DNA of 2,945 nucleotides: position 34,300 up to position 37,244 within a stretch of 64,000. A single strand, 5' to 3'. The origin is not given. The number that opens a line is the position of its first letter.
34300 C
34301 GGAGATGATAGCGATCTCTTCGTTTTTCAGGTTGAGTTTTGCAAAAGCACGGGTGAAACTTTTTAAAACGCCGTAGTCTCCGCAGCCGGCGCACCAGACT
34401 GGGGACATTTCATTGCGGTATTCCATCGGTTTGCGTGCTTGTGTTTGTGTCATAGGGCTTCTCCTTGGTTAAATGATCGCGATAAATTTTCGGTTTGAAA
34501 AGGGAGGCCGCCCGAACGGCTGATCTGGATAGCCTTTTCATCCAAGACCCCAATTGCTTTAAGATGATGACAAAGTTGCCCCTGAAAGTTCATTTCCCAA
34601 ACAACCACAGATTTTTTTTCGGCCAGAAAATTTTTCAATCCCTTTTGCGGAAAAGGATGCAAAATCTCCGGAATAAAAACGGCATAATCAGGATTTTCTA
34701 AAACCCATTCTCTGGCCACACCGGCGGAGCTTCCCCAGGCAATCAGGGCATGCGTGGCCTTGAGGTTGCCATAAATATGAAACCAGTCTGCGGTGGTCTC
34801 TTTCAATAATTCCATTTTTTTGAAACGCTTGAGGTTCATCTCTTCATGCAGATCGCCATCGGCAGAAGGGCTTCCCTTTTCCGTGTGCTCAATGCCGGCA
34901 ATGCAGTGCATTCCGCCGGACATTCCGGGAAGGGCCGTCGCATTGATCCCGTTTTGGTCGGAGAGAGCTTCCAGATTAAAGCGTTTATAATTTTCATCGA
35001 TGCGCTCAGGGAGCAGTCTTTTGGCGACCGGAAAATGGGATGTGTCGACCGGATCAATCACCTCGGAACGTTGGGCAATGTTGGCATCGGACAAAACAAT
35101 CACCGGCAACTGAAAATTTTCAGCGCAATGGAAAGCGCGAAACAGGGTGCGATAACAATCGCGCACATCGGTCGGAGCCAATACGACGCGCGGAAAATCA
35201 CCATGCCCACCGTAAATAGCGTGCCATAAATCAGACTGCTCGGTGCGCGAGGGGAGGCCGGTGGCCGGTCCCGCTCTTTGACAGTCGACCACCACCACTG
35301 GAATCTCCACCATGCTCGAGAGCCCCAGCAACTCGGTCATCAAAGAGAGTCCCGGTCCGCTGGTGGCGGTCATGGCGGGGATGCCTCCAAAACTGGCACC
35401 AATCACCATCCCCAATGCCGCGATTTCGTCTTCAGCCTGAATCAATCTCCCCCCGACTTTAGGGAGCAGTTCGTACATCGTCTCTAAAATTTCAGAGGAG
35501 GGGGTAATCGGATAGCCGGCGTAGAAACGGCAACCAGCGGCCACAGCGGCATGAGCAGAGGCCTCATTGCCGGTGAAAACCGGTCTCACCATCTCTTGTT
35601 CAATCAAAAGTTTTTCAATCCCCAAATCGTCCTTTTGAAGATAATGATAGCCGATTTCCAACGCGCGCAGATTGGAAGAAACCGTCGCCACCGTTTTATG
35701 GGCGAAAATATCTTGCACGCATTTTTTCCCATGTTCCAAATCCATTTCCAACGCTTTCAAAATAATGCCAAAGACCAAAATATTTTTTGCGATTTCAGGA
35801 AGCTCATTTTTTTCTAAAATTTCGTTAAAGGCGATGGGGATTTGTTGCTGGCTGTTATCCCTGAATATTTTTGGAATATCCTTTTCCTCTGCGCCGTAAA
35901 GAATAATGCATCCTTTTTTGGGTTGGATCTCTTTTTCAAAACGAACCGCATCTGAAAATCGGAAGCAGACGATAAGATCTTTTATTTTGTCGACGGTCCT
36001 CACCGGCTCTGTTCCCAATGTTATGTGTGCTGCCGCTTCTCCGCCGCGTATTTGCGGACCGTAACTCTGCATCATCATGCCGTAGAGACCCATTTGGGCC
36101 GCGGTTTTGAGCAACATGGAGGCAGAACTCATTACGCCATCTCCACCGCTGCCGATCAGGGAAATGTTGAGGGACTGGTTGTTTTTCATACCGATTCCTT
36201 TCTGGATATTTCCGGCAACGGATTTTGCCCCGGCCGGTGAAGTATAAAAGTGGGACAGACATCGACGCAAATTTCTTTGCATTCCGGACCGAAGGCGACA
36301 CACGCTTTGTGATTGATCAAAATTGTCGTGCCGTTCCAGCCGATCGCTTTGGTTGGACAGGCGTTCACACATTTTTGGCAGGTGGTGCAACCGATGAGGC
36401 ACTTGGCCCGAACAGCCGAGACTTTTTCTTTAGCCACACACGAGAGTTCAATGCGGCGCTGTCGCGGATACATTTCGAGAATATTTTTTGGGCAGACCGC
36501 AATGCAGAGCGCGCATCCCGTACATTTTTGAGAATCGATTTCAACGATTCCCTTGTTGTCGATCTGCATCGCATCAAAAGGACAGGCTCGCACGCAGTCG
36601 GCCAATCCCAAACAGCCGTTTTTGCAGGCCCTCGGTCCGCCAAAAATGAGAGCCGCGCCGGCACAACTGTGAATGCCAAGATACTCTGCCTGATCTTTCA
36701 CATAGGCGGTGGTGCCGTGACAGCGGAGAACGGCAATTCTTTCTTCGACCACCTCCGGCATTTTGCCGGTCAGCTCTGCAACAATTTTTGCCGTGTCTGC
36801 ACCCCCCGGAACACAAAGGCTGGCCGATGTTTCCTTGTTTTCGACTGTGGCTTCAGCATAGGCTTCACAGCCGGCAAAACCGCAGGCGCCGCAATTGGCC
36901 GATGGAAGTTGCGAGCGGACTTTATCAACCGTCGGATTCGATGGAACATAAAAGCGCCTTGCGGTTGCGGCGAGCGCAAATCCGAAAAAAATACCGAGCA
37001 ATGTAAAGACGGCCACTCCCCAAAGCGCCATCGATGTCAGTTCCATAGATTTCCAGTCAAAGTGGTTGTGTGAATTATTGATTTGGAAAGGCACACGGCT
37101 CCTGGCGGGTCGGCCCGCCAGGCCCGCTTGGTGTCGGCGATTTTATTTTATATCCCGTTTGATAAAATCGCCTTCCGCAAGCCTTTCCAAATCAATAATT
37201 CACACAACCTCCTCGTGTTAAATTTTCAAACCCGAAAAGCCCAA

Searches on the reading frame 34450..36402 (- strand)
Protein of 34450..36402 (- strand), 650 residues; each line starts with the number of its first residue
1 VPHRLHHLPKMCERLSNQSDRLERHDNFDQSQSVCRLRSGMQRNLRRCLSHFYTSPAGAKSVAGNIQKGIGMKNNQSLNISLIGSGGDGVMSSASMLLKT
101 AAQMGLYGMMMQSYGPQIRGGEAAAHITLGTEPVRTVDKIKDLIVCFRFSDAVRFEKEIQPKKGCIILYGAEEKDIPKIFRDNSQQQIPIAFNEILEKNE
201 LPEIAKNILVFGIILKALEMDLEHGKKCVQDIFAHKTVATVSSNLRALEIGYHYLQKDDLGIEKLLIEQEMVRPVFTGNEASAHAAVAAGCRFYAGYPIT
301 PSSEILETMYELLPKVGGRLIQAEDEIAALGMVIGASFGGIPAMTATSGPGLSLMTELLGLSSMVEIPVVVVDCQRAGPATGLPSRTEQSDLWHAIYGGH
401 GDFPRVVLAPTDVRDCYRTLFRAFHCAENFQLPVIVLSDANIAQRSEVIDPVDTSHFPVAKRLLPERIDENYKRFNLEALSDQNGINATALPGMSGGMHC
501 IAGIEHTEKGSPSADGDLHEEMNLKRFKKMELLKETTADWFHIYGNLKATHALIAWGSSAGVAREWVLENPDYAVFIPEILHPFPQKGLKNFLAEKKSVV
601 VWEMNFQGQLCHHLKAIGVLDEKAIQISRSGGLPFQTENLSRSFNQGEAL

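Call 25: search_protein_families(library=pfam, proteins=[window:34450-36402:-], max_evalue=0.0001)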
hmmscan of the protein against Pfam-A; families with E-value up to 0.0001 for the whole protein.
window:34450-36402:- (650 aa): 3 families
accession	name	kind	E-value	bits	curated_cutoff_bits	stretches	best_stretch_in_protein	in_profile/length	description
PF01855.24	POR_N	-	1.1e-55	189.4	27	1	284-467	1-184/231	Pyruvate flavodoxin/ferredoxin oxidoreductase, thiamine diP-bdg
PF01558.24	POR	-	4.1e-21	76.3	27.4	1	86-252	1-172/173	Pyruvate ferredoxin/flavodoxin oxidoreductase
PF17147.9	PFOR_II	-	1.4e-05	25.8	27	1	550-621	2-81/102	Pyruvate:ferredoxin oxidoreductase core domain II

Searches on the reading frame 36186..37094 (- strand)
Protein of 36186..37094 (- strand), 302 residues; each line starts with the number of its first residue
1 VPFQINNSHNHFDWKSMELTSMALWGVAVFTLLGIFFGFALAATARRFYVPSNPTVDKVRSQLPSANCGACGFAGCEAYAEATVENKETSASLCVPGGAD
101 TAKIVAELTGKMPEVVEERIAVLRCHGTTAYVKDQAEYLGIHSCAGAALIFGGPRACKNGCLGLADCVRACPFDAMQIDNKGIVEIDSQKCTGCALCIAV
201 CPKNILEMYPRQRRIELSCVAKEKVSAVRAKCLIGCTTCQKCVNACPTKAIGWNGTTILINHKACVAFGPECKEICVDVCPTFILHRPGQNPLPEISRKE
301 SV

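Call 25: search_protein_families(library=pfam, proteins=[window:36186-37094:-], max_evalue=0.0001)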
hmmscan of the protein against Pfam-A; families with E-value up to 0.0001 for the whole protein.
window:36186-37094:- (302 aa): 9 families
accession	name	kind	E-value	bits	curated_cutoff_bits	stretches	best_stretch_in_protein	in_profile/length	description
PF12838.12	Fer4_7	-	1.7e-11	44.8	27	2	161-205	5-52/52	4Fe-4S dicluster domain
PF00037.32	Fer4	-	3.7e-10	39.6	21.1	1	184-206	1-23/24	4Fe-4S binding domain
PF13237.11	Fer4_10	-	9.3e-10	38.7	25.5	1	159-202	7-53/53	4Fe-4S dicluster domain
PF04060.18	FeS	-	1.5e-09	37.8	23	1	63-96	1-33/33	Putative Fe-S cluster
PF14697.11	Fer4_21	-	1.6e-09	38.2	35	1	159-208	6-59/59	4Fe-4S dicluster domain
PF13484.11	Fer4_16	-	5.3e-08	34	30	0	236-267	2-31/66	4Fe-4S double cluster binding domain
PF13187.11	Fer4_9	-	8.5e-08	32.6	27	1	165-205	6-51/52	4Fe-4S dicluster domain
PF12837.12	Fer4_6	-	4.4e-07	30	25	1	183-205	1-23/24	4Fe-4S binding domain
PF25160.1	LdpA_Fe-S-bd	-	8.3e-05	22.7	27.6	1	167-208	9-45/49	LdpA Fe-S cluster-binding domain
